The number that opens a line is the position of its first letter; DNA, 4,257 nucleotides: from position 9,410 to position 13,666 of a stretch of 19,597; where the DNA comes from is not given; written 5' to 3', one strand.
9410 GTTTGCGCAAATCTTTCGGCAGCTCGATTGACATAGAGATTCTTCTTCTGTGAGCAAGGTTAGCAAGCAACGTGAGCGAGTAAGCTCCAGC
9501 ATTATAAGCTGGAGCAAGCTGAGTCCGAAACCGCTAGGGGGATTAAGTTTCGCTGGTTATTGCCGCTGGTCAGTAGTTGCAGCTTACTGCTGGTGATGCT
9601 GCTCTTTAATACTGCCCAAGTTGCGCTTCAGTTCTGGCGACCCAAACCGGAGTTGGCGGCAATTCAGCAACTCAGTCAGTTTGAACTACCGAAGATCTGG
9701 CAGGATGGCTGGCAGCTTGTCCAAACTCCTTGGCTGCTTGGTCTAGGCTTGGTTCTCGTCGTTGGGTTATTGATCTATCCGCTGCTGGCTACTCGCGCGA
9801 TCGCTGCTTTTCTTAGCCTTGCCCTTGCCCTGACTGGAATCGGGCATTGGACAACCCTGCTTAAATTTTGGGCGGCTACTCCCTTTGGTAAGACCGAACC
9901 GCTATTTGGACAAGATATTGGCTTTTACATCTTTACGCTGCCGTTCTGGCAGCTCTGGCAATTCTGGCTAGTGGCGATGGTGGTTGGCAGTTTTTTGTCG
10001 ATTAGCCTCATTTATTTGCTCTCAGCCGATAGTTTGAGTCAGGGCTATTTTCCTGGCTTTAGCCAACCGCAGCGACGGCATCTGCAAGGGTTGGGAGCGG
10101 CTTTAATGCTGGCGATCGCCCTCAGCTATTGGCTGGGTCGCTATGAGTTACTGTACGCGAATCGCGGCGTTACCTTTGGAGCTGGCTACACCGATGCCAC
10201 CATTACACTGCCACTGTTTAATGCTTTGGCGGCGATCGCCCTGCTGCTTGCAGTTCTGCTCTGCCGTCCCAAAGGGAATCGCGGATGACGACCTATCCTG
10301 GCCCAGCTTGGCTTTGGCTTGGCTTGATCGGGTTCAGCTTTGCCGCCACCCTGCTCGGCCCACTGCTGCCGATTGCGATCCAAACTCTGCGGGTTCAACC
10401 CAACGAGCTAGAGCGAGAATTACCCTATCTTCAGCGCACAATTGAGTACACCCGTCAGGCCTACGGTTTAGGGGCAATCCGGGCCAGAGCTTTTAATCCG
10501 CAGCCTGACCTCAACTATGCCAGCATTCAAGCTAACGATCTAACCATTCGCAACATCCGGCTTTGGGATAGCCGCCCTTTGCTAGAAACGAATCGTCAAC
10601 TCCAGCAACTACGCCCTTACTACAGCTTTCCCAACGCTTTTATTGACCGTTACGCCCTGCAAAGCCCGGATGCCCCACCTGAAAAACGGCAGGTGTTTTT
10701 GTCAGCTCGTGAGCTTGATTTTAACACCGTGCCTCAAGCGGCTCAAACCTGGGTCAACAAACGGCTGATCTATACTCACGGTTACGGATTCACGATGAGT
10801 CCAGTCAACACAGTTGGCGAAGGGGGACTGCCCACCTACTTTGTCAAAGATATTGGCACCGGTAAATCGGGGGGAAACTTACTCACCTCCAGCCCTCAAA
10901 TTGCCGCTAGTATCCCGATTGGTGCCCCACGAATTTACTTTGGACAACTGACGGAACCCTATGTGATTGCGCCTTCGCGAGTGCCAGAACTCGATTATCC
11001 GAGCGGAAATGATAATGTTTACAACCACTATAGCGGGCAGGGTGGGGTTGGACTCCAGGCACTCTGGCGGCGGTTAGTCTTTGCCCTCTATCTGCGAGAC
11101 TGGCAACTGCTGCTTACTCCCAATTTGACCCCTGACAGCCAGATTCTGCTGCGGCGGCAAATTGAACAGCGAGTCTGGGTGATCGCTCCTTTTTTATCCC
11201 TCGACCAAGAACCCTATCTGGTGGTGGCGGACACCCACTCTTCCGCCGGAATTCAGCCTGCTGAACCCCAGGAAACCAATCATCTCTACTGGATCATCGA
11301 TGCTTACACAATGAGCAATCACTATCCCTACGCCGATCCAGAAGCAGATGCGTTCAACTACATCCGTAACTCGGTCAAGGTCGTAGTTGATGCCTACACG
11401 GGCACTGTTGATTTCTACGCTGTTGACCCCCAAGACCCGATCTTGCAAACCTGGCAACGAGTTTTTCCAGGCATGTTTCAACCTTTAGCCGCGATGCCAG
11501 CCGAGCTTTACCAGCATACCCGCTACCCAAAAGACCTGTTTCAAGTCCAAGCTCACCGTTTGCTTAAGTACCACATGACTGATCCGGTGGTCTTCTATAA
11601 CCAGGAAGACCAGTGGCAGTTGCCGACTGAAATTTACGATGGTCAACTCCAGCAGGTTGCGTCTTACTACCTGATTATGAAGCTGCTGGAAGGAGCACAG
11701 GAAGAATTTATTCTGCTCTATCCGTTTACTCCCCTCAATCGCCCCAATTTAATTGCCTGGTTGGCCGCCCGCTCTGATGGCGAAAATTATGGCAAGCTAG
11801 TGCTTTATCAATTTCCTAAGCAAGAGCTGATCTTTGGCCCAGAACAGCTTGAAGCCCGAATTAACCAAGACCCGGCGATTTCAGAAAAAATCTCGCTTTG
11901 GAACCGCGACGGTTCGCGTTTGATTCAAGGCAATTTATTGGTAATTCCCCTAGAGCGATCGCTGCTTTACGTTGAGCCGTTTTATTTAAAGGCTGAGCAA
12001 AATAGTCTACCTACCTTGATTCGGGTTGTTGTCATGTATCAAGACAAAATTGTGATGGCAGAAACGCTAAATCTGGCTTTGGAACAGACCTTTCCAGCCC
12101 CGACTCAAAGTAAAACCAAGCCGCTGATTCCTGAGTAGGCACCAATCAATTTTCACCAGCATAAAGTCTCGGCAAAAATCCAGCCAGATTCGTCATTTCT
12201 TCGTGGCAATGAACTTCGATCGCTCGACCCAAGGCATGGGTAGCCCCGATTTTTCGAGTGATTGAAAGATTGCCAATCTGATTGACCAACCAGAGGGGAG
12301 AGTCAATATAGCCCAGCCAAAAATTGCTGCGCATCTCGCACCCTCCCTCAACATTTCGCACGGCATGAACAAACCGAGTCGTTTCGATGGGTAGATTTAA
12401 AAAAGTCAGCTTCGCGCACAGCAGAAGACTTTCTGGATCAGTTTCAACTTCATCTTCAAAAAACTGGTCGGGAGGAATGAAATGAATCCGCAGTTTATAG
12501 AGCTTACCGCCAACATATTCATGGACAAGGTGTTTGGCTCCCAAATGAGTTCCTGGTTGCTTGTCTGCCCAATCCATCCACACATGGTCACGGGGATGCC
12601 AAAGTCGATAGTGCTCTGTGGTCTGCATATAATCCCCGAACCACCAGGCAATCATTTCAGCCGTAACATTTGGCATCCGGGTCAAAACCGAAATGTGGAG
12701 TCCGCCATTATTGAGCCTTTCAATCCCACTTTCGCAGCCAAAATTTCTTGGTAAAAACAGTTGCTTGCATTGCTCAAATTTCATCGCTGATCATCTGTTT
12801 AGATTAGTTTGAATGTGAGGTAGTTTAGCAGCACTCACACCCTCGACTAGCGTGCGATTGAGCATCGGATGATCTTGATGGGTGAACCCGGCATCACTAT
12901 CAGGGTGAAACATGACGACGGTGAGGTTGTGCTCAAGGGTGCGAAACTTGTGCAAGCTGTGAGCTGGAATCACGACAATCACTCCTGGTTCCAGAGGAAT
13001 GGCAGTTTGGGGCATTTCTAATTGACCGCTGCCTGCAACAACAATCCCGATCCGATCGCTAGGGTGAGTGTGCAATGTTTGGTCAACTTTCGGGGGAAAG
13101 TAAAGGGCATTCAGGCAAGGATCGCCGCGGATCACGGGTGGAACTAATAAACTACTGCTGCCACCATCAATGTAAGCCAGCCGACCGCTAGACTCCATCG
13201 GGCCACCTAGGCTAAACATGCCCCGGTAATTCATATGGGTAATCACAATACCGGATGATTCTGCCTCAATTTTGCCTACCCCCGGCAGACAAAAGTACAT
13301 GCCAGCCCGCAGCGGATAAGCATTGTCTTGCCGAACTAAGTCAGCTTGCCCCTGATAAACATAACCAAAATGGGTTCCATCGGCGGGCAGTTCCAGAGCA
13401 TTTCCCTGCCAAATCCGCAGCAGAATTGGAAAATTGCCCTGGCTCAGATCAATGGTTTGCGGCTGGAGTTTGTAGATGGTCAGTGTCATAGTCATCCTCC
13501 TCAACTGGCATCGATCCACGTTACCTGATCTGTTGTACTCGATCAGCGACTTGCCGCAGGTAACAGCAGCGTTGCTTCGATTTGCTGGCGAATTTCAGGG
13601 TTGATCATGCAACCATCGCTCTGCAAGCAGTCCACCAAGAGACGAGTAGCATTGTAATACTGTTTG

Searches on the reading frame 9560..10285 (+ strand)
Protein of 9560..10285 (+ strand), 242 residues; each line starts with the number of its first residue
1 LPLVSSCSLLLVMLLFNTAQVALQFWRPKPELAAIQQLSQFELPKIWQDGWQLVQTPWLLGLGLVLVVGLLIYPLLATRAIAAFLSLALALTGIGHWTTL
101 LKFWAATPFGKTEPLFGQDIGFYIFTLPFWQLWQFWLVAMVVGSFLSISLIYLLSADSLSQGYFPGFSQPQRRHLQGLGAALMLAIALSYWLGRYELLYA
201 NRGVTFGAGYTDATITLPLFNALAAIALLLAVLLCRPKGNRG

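Call 90: search_protein_families(library=pfam, proteins=[window:9560-10285:+], max_evalue=0.001)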
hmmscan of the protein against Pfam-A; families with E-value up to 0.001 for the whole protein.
window:9560-10285:+ (242 aa): 1 family
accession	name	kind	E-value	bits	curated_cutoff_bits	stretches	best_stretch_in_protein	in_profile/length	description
PF03699.18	UPF0182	-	4.5e-42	144.6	27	1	76-234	96-256/770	Uncharacterised protein family (UPF0182)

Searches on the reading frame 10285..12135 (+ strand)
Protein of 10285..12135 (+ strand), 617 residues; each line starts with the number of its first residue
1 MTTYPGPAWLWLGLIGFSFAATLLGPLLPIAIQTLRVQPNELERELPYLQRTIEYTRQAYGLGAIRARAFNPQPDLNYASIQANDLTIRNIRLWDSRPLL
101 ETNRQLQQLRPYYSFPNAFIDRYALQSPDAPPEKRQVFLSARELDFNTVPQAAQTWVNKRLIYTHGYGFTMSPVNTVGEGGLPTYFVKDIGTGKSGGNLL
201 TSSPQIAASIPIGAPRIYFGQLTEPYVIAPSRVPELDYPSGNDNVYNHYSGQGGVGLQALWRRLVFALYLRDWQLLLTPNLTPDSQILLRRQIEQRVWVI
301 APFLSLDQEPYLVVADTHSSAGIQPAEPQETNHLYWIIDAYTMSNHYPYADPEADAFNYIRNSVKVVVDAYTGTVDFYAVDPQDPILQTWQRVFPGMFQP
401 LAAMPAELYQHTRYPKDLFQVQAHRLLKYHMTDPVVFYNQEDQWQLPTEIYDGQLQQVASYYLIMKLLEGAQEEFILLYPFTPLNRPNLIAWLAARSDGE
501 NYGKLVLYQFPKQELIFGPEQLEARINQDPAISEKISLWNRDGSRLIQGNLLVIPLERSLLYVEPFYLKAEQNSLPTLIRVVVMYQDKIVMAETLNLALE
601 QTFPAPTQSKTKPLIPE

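Call 90: search_protein_families(library=pfam, proteins=[window:10285-12135:+], max_evalue=0.001)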
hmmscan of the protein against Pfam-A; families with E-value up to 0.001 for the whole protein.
window:10285-12135:+ (617 aa): 1 family
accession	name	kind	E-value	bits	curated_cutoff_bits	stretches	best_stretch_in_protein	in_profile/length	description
PF03699.18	UPF0182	-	6.8e-224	745.8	27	1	11-539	269-770/770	Uncharacterised protein family (UPF0182)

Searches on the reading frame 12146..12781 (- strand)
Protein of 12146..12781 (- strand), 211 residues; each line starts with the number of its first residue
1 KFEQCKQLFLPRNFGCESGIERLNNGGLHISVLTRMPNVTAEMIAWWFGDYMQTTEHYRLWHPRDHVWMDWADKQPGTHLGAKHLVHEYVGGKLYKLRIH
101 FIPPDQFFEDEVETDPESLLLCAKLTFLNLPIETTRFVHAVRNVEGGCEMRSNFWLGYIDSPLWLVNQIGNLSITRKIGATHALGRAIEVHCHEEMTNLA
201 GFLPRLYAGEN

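Call 90: search_protein_families(library=pfam, proteins=[window:12146-12781:-], max_evalue=0.001)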
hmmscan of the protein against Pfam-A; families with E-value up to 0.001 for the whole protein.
window:12146-12781:- (211 aa): 1 family
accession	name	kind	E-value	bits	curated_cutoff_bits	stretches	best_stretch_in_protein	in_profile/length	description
PF18089.7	DAPG_hydrolase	-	3.7e-43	148.1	22.7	1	2-208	4-223/223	DAPG hydrolase PhiG domain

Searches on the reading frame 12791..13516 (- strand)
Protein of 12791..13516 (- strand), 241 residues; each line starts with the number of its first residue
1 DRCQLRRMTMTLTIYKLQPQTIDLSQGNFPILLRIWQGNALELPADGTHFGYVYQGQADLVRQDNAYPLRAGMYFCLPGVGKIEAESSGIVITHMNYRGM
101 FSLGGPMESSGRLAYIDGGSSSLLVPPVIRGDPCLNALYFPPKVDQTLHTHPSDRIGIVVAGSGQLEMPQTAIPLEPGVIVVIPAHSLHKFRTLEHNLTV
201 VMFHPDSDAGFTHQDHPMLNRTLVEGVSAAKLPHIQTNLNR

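Call 90: search_protein_families(library=pfam, proteins=[window:12791-13516:-], max_evalue=0.001)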
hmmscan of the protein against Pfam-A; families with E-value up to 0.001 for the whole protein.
window:12791-13516:- (241 aa): 3 families
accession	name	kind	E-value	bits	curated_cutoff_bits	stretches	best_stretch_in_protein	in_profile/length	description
PF07883.17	Cupin_2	-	2.1e-11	43.8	27.2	1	140-196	5-61/70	Cupin domain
PF02311.25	AraC_binding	-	4.8e-07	30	21.1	0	149-202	19-73/135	AraC-like ligand binding domain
PF21621.3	MPI_cupin_dom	-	0.00014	22.2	27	0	148-186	24-62/79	Mannose-6-phosphate isomerase, cupin domain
